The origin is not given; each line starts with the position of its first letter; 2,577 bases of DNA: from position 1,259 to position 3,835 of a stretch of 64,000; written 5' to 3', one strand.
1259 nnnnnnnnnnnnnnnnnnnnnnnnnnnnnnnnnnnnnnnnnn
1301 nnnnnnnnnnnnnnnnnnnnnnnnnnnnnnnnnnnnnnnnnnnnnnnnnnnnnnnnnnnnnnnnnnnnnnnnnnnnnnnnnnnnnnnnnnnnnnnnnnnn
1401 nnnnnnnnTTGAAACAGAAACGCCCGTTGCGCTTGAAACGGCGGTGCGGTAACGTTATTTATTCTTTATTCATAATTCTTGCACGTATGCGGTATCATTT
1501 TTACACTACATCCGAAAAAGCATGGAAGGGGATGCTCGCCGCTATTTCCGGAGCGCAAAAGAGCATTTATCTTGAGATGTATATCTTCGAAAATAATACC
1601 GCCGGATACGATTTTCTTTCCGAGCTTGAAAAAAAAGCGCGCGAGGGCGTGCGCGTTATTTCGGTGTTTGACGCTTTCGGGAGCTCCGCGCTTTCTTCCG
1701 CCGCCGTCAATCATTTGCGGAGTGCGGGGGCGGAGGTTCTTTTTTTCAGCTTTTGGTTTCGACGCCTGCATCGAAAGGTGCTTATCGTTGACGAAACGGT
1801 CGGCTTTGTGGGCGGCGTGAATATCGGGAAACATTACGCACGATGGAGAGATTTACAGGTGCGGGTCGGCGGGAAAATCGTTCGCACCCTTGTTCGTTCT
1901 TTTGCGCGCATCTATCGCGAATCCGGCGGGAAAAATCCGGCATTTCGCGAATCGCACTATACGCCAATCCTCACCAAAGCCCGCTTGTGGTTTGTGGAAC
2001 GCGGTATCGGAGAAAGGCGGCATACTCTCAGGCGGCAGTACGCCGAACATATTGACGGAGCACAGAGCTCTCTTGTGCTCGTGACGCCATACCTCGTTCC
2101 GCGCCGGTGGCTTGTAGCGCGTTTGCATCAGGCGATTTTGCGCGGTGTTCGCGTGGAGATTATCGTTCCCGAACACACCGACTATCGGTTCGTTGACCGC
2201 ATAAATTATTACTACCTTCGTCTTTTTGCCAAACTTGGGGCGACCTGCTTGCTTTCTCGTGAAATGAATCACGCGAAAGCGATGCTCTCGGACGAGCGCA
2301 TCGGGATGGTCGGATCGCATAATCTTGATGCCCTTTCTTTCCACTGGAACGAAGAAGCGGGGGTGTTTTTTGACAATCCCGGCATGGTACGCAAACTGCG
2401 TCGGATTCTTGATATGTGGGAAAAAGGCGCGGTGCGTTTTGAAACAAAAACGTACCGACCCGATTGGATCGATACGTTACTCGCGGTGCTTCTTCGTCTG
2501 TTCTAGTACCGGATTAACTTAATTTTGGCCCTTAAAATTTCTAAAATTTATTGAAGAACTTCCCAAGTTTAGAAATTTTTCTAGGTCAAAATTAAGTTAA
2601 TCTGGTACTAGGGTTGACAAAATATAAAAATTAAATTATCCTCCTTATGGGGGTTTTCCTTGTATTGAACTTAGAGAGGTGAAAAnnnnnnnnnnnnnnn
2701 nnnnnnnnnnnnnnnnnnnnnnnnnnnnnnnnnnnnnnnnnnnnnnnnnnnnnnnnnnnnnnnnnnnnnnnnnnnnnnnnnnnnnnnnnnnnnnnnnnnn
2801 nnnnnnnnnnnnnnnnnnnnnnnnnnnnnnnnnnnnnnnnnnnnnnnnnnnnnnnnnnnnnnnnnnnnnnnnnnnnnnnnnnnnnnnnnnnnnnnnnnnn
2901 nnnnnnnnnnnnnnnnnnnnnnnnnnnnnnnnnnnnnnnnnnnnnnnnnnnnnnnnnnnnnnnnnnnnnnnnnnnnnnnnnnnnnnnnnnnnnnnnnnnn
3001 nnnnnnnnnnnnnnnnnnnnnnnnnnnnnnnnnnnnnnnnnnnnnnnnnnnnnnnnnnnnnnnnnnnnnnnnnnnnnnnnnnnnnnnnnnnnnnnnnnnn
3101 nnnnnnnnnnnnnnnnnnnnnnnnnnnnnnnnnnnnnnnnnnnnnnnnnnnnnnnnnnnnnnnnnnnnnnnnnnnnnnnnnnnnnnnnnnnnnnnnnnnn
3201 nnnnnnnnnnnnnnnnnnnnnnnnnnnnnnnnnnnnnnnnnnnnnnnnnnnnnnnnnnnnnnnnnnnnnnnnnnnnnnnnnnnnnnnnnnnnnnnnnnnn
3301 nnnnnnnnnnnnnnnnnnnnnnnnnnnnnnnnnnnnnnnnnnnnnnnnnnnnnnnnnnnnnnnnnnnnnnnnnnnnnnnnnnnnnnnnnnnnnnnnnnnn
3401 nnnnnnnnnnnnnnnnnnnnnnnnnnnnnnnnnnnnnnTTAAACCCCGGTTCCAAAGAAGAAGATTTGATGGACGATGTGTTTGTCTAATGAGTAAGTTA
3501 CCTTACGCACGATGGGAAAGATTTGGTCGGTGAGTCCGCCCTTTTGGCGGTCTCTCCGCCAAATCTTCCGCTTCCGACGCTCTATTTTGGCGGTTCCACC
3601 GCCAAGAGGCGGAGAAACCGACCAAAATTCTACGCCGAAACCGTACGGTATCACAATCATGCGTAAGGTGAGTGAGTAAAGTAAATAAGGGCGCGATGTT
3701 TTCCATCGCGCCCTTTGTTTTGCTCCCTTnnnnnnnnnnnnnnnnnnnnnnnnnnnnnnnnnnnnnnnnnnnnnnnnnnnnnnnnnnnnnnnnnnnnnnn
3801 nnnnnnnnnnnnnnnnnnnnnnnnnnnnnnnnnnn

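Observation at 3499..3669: Family-1 MITE: four copies sharing the termini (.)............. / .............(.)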

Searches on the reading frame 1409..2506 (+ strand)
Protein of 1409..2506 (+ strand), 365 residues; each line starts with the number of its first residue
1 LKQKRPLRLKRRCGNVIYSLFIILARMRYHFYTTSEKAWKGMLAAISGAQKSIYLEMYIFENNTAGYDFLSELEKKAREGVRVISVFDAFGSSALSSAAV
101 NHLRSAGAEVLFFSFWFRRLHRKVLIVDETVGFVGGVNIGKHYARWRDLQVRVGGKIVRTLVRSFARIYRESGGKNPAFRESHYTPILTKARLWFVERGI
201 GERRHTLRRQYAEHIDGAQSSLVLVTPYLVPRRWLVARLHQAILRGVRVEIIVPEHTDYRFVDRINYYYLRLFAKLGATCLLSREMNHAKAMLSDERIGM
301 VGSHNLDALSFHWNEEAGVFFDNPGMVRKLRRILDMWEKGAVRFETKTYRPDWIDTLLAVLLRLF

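Call 62: search_protein_families(library=pfam, proteins=[window:1409-2506:+], max_evalue=0.00001)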
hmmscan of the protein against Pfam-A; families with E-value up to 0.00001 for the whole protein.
window:1409-2506:+ (365 aa): 2 families
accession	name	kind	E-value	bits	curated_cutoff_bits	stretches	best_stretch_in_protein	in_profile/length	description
PF13091.12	PLDc_2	-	2.3e-35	121.8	27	2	213-335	3-129/132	PLD-like domain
PF00614.28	PLDc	-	1.3e-10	41.2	21.9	0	118-140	3-25/28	Phospholipase D Active site motif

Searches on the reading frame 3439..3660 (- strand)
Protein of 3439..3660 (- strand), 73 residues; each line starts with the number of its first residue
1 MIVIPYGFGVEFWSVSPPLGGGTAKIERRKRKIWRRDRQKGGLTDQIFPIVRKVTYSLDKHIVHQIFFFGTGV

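Call 109: search_protein_families(library=pfam, proteins=[window:3439-3660:-], max_evalue=0.1)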
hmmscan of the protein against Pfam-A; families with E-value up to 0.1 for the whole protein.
window:3439-3660:- (73 aa): 1 family
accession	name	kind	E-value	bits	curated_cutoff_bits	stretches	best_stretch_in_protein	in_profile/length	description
PF00424.23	REV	-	0.092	13.2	22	1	15-51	26-63/94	REV protein (anti-repression trans-activator protein)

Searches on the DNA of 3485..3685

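Call 71: search_rna_families(source=window, start=3485, end=3685, threshold=evalue, max_evalue=1, show_alignments=2)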
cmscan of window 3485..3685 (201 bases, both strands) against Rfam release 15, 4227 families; matches with E-value up to 1: 5.
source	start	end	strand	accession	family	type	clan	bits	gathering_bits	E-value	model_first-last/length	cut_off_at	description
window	3517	3630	-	RF00814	mir-316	Gene; miRNA;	-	22.6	80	0.016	1-91/91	no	mir-316 microRNA precursor family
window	3515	3570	-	RF03992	mir-6302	Gene; miRNA;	-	19.7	90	0.068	1-79/79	no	mir-6302 microRNA precursor family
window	3509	3577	+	RF03360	mir-3156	Gene; miRNA;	-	19.4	76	0.16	1-77/77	no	mir-3156 microRNA precursor family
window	3583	3629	+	RF03154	twister-P3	Gene; ribozyme;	CL00120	18.5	39.9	0.21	1-73/73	no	type-P3 twister ribozyme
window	3512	3574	-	RF00945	mir-1226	Gene; miRNA;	-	17.7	95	0.6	1-75/75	no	mir-1226 microRNA precursor family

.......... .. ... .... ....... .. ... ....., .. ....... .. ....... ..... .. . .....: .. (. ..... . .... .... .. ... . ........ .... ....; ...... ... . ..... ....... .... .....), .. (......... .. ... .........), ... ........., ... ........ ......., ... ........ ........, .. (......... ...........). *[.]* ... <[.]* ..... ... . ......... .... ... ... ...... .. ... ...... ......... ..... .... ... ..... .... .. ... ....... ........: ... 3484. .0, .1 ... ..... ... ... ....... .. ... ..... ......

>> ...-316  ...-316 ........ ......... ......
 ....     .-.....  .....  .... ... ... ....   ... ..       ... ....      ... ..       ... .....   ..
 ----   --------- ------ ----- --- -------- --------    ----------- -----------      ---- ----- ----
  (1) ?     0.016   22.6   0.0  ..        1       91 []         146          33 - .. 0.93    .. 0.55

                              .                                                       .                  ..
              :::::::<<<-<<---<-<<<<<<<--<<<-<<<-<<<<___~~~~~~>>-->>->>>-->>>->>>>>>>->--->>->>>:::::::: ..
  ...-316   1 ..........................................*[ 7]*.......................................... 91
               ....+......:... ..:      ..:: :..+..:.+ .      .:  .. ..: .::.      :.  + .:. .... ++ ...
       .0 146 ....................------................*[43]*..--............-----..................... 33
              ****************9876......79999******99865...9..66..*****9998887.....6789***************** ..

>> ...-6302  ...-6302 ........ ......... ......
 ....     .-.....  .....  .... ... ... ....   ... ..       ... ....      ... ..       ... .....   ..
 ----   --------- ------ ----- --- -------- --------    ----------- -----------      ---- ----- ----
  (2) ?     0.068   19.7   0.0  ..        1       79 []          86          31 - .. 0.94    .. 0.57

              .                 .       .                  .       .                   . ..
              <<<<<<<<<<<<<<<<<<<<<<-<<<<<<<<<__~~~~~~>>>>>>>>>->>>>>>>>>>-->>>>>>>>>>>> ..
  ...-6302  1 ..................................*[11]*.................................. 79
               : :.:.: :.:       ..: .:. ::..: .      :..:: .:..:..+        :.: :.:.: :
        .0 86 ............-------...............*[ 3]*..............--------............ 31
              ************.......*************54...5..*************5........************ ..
